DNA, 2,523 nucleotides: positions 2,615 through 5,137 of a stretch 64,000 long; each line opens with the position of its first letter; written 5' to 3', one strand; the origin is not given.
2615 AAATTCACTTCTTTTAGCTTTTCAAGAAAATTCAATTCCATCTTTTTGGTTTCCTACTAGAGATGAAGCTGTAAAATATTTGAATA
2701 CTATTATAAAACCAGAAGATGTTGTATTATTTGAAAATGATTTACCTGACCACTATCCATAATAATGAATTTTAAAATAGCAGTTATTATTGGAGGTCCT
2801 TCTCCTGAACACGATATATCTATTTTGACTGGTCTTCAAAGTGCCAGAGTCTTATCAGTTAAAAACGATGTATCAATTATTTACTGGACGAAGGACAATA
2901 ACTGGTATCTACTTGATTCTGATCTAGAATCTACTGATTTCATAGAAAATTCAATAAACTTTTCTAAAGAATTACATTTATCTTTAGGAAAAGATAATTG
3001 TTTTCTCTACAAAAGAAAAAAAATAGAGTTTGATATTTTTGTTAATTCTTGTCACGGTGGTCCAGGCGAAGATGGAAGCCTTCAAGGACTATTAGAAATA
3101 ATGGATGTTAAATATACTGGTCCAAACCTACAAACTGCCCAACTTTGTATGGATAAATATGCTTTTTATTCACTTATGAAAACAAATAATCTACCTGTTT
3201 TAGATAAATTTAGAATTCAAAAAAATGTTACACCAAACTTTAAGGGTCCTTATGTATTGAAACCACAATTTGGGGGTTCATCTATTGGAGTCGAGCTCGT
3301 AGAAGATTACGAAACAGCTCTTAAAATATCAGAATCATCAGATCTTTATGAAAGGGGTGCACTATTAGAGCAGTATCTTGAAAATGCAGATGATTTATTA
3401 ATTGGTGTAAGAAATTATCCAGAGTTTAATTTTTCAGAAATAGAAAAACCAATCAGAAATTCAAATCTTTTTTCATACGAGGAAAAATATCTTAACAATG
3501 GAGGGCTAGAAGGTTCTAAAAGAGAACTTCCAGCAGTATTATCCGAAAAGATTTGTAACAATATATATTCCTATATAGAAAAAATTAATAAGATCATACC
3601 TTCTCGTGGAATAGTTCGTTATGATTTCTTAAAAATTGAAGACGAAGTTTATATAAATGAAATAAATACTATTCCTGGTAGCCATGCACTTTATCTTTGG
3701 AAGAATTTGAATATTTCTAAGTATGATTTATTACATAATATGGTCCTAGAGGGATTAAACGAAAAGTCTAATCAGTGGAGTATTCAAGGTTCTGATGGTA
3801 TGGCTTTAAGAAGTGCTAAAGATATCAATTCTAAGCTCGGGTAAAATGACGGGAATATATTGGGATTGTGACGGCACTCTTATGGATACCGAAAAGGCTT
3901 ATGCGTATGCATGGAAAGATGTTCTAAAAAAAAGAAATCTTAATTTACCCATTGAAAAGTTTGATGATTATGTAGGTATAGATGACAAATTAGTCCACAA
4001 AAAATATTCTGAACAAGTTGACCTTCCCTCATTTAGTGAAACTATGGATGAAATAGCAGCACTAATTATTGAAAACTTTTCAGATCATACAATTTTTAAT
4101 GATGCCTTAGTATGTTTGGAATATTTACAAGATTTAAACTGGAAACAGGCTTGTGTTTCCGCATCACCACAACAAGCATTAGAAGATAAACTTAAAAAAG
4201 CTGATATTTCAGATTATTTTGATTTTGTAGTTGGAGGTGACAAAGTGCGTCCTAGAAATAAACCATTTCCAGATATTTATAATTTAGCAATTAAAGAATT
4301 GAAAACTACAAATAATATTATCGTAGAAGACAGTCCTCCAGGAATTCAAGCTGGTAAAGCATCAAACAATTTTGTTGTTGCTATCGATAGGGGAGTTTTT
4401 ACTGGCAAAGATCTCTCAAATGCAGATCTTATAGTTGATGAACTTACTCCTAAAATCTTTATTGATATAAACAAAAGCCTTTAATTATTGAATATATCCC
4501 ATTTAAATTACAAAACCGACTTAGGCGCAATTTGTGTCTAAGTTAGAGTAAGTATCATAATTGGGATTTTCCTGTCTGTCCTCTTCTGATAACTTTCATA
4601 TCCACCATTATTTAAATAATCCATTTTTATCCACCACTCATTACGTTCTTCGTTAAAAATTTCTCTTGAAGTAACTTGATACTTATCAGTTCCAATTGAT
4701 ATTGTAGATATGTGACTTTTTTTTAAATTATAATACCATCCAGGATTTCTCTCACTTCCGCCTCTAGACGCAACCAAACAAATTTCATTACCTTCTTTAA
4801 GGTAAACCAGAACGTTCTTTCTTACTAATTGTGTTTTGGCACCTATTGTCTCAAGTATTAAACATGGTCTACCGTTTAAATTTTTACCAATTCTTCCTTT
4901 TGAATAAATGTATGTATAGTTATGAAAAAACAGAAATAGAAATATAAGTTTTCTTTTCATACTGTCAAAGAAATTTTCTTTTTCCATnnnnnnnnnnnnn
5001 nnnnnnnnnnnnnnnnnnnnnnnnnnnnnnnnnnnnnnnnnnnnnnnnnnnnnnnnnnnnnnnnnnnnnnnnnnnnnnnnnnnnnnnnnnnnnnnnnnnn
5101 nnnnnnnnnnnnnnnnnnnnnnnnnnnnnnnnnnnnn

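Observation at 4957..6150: Apparently circularly permuted Fe-S (6-4) photolyase/cryptochrome-like protein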

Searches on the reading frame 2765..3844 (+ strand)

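Call 42: search_protein_families(library=pfam, proteins=[window:2765-3844:+], max_evalue=0.001)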
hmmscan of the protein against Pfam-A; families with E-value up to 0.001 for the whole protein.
window:2765-3844:+ (359 aa): 3 families
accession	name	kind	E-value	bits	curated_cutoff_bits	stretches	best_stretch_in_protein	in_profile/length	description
PF07478.18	Dala_Dala_lig_C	-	2.3e-22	80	24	1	148-326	24-202/204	D-ala D-ala ligase C-terminus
PF01820.27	Dala_Dala_lig_N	-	2.5e-22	80.1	34.6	1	4-120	1-121/121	D-ala D-ala ligase N-terminus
PF02655.19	ATP-grasp_3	-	3.8e-05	24.3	23.2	1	128-301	1-154/160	ATP-grasp domain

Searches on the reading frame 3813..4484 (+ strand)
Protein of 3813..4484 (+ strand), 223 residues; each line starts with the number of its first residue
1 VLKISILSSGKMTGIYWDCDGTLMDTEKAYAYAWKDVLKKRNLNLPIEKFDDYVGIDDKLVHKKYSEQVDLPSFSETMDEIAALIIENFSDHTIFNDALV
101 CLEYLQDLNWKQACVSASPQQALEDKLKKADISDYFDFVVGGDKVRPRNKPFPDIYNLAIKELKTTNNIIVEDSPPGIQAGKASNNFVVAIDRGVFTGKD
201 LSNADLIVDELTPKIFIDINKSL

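Call 42: search_protein_families(library=pfam, proteins=[window:3813-4484:+], max_evalue=0.001)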
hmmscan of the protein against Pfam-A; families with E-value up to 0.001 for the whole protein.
window:3813-4484:+ (223 aa): 2 families
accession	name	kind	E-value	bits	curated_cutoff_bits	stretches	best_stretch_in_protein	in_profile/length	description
PF13419.12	HAD_2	-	2.7e-27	96.5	23.8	1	16-190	2-177/178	Haloacid dehalogenase-like hydrolase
PF00702.32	Hydrolase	-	1.5e-19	71.6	26.4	1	14-184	3-190/191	haloacid dehalogenase-like hydrolase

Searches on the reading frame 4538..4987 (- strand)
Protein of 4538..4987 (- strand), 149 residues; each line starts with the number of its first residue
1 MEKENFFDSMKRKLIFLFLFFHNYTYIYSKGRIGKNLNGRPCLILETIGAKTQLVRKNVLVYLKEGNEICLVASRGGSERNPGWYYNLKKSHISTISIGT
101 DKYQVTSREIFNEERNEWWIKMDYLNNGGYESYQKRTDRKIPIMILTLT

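Call 42: search_protein_families(library=pfam, proteins=[window:4538-4987:-], max_evalue=0.001)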
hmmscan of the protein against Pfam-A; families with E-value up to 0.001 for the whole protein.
window:4538-4987:- (149 aa): 1 family
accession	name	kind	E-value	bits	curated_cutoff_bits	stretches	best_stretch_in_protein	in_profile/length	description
PF04075.20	F420H2_quin_red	-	5e-34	117.7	22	1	24-147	7-129/130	F420H(2)-dependent quinone reductase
